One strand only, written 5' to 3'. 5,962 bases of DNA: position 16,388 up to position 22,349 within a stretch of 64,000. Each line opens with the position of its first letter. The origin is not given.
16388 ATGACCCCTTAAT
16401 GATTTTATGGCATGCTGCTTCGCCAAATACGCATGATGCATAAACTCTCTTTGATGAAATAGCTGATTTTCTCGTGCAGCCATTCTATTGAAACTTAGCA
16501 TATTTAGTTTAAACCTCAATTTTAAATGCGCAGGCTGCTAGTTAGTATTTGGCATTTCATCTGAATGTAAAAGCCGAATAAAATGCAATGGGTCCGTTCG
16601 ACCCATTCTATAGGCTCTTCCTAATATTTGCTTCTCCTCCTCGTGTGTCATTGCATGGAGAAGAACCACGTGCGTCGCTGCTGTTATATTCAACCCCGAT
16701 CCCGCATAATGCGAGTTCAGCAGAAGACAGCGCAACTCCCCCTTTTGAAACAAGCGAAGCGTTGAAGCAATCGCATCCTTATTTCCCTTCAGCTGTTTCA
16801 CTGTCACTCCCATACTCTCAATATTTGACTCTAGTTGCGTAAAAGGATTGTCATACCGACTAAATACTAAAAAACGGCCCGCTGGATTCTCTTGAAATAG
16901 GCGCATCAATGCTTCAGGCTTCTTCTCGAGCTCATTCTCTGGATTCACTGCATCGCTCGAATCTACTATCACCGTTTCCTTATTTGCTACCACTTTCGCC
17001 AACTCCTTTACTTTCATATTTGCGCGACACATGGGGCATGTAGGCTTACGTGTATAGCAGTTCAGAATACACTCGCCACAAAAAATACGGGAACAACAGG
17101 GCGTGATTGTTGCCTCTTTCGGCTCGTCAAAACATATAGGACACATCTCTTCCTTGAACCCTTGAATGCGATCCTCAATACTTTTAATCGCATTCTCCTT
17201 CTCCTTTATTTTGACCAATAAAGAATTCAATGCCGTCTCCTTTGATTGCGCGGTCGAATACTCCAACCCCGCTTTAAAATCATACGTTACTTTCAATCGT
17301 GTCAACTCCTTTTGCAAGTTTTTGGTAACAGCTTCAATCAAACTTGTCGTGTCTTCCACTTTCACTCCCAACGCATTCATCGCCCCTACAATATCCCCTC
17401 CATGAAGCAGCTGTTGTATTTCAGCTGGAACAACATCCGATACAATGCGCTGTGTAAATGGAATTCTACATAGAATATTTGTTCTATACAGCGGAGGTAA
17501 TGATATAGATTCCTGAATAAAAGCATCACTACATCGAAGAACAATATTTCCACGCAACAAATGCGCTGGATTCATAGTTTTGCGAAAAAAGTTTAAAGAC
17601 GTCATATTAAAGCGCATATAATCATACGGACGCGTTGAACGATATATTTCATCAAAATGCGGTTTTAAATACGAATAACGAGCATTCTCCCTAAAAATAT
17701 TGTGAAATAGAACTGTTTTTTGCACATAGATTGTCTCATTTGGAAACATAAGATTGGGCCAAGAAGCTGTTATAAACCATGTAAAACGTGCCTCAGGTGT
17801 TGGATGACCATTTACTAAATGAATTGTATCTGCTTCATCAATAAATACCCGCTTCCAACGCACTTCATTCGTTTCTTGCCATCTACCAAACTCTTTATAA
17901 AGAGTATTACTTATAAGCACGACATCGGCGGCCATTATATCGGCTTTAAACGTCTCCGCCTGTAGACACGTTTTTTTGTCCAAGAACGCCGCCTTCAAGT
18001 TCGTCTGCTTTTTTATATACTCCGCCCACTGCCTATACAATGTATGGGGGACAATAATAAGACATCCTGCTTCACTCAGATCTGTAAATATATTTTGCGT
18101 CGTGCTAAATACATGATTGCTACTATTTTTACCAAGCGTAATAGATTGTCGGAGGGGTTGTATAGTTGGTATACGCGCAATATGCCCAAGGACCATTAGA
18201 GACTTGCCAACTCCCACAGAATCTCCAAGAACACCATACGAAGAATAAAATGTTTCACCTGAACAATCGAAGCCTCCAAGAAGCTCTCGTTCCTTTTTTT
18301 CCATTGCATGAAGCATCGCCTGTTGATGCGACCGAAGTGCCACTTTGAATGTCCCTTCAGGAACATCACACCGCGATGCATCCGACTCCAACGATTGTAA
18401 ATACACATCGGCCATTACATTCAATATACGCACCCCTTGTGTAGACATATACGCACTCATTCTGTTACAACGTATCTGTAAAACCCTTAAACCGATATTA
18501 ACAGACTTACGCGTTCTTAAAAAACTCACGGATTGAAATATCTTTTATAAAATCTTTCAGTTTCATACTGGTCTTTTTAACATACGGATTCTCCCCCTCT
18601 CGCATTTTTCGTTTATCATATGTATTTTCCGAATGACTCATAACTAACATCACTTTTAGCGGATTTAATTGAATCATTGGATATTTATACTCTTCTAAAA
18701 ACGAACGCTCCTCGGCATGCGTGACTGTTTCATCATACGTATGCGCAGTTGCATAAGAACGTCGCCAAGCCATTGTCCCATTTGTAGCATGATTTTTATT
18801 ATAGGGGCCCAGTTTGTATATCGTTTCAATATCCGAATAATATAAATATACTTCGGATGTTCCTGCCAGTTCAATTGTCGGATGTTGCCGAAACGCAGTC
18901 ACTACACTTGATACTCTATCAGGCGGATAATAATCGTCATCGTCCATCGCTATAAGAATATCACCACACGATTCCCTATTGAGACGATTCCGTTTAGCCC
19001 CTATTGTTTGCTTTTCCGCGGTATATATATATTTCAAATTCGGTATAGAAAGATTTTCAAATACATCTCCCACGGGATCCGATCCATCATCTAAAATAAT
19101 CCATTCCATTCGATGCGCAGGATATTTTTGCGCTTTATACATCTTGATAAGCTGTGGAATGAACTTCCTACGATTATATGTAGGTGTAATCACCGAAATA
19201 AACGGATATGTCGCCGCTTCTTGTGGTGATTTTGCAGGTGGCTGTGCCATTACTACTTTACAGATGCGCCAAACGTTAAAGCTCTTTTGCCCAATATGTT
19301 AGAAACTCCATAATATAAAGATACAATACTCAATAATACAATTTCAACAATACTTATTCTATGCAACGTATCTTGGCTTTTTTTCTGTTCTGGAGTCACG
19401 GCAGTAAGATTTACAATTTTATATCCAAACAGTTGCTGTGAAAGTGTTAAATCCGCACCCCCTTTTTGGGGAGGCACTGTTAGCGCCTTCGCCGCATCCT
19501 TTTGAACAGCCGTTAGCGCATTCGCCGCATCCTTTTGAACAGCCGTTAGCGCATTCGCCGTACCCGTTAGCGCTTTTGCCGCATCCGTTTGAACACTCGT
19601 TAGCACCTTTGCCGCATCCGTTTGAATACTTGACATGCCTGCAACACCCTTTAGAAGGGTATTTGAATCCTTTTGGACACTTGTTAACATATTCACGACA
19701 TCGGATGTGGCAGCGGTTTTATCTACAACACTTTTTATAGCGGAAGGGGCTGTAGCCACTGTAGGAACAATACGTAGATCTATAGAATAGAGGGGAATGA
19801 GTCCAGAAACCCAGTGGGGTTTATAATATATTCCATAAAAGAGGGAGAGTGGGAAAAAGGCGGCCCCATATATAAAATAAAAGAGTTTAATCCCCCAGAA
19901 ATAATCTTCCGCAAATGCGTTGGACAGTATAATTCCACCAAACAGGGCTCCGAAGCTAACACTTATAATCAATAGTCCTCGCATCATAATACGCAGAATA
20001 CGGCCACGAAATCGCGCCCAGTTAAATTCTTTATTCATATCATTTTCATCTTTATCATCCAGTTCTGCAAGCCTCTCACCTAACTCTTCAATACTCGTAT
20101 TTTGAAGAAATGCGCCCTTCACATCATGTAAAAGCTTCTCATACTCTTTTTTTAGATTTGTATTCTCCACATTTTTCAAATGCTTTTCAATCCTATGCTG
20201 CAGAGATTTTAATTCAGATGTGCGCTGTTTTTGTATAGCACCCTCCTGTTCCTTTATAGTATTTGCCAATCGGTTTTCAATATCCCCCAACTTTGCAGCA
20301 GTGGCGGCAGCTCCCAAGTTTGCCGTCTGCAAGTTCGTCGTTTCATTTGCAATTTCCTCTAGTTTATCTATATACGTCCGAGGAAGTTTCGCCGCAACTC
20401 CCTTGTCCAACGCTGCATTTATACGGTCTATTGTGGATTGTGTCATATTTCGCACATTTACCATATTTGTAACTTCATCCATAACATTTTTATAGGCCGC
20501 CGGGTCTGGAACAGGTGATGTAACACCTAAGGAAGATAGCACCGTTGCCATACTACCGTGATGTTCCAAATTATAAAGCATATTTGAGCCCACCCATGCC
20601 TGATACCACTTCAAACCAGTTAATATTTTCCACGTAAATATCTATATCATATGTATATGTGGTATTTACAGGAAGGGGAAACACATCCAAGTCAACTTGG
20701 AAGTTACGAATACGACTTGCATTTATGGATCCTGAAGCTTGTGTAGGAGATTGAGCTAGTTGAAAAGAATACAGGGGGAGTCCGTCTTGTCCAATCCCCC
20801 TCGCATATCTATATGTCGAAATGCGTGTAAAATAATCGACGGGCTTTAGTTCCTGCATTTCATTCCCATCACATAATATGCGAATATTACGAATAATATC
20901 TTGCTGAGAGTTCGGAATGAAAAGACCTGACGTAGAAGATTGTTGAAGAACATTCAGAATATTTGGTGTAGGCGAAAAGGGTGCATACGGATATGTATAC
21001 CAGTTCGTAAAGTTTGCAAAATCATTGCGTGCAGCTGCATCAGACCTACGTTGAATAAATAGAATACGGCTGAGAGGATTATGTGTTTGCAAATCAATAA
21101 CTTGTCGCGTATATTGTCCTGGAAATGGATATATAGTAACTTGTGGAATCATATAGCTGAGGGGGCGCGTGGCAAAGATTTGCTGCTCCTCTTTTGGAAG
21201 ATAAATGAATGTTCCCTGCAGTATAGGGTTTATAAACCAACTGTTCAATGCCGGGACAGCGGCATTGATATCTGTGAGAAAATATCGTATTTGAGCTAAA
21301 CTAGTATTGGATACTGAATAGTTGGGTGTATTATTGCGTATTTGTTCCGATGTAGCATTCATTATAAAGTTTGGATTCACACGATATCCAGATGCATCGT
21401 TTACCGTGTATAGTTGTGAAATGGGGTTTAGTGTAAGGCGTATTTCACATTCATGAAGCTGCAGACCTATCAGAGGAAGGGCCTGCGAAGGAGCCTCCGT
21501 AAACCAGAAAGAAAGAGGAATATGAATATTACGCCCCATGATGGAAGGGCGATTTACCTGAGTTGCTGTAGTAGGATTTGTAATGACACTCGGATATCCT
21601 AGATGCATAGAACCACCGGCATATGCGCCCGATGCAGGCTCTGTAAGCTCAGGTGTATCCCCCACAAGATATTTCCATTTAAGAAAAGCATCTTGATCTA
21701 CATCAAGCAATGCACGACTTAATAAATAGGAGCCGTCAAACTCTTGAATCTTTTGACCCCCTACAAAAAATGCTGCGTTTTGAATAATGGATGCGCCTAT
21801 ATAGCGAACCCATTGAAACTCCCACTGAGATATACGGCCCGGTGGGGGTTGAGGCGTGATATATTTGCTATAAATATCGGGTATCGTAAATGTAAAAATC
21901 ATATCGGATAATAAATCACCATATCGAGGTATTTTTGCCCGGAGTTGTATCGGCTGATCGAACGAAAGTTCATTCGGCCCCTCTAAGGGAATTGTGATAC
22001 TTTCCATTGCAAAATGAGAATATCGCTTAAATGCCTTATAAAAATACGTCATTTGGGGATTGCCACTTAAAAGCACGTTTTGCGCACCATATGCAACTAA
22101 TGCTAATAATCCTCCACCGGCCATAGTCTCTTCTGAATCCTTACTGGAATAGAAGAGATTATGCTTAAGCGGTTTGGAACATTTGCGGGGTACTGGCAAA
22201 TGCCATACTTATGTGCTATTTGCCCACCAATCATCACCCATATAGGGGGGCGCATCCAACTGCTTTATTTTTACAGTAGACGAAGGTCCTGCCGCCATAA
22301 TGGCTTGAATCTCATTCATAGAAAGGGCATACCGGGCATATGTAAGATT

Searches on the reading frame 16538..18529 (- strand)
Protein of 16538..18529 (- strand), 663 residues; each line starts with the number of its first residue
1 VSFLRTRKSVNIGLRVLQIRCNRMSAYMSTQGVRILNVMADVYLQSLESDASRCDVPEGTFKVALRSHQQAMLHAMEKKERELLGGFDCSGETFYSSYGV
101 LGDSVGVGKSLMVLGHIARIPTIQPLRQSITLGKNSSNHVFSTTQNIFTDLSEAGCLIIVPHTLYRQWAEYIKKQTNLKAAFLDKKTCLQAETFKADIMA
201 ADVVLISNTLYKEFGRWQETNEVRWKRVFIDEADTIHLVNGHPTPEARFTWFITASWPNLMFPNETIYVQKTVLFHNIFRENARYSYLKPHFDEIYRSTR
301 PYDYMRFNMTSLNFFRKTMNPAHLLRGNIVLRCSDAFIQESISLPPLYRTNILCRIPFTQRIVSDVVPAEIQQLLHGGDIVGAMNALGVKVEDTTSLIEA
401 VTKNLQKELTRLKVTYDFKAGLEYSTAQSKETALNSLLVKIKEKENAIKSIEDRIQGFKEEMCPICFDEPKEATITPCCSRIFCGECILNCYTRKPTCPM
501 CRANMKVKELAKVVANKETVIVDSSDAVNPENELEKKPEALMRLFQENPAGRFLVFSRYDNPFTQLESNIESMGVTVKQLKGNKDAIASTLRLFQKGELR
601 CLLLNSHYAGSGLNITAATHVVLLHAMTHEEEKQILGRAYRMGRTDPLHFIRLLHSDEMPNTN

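Call 7: search_protein_families(library=pfam, proteins=[window:16538-18529:-], max_evalue=0.00001)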
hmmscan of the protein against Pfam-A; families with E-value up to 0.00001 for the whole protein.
window:16538-18529:- (663 aa): 4 families
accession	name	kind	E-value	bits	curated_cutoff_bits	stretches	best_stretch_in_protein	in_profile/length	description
PF00271.37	Helicase_C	-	1.2e-11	45.3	23.5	1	537-643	2-110/110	Helicase conserved C-terminal domain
PF00176.29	SNF2-rel_dom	-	4.4e-09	36.3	24.9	1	82-237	15-138/290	SNF2-related domain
PF13920.12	zf-C3HC4_3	-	3.5e-08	33.5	27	1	460-505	2-46/49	Zinc finger, C3HC4 type (RING finger)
PF13639.12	zf-RING_2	-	3.3e-06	27.7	27.3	1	462-502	2-44/44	Ring finger domain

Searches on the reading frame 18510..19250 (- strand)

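Call 68: search_protein_families(library=pfam, proteins=[window:18510-19250:-], max_evalue=0.001)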
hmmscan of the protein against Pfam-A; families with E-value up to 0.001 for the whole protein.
window:18510-19250:- (247 aa): 3 families
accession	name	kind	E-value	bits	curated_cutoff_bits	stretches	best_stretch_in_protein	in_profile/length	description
PF00535.33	Glycos_transf_2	-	2.8e-20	73.4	23.3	1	19-125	1-108/168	Glycosyl transferase family 2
PF13641.12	Glyco_tranf_2_3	-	8.4e-05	23.1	27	1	18-159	3-132/230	Glycosyltransferase like family 2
PF10111.15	Glyco_tranf_2_2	-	0.00014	21.9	27.3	1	19-118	1-104/276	Glycosyltransferase like family 2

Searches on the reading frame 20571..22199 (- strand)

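Call 7: search_protein_families(library=pfam, proteins=[window:20571-22199:-], max_evalue=0.00001)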
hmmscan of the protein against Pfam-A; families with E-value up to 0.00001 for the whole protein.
window:20571-22199:- (542 aa): 2 families
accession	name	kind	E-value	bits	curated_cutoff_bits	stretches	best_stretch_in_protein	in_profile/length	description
PF16903.12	Capsid_N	-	1.2e-23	84.2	24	1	51-283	1-192/207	Major capsid protein N-terminus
PF04451.17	Capsid_NCLDV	-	8.4e-17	62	34.8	1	338-537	1-196/196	Large eukaryotic DNA virus major capsid protein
